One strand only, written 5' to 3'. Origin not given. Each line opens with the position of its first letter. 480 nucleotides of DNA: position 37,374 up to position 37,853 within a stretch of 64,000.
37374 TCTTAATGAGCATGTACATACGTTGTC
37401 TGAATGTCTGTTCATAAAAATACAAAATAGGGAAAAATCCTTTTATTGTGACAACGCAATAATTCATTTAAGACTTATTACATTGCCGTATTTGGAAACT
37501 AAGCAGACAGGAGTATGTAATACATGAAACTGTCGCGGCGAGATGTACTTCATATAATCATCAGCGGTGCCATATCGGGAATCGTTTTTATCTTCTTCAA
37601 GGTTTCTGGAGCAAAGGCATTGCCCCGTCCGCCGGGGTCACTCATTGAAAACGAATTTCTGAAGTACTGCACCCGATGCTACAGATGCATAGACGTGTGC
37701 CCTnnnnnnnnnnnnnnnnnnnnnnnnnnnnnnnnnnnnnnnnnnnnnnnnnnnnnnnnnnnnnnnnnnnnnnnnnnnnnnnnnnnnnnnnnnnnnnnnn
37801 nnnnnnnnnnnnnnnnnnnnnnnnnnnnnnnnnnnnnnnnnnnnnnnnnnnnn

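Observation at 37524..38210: NapG-like and NapH-like proteins without any nitrate reductase, split apart by Hdr/Fdh genes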

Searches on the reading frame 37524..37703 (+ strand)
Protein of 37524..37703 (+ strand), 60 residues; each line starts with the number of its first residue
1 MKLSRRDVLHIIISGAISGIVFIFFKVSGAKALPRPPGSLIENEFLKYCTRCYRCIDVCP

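Call 81: search_protein_families(library=ncbifam, proteins=[window:37524-37703:+], max_evalue=1)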
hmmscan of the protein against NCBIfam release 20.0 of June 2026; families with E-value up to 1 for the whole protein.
seq(60 aa): 10 families
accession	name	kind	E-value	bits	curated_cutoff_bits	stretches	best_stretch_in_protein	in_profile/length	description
NF007012.0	PRK09476.1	equivalog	7.9e-07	28.5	269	1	25-60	36-72/254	ferredoxin-type protein NapG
TIGR00397.1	mauM_napG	subfamily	5.8e-06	26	178.85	1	12-60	18-66/213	MauM/NapG family ferredoxin-type protein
TIGR00402.1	napF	equivalog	7.5e-05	22.7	102.2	1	34-60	22-48/149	ferredoxin-type protein NapF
TIGR03290.1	CoB_CoM_SS_C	equivalog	0.012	15.6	160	1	40-60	39-59/144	CoB--CoM heterodisulfide reductase subunit C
NF041890.1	hdrC_Methbact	equivalog_domain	0.051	13.1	270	1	39-60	64-85/192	ferredoxin:CoB-CoM heterodisulfide reductase subunit HdrC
NF038196.1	ferrodoxin_EFR1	subfamily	0.072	13.1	75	1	44-60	209-225/242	EFR1 family ferrodoxin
NF041837.1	rnfC_Methano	equivalog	0.098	11.5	650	1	45-60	356-371/438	Rnf electron transport complex subunit RnfC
NF009227.0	PRK12577.1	equivalog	0.35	9.5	349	1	48-60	210-222/330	succinate dehydrogenase/fumarate reductase iron-sulfur subunit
TIGR02163.1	napH_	subfamily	0.39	10.2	213.05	1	48-59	235-246/255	NapH/MauN family ferredoxin-type protein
NF007013.0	PRK09477.1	equivalog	0.48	9.5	234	1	48-59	258-269/286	quinol dehydrogenase ferredoxin subunit NapH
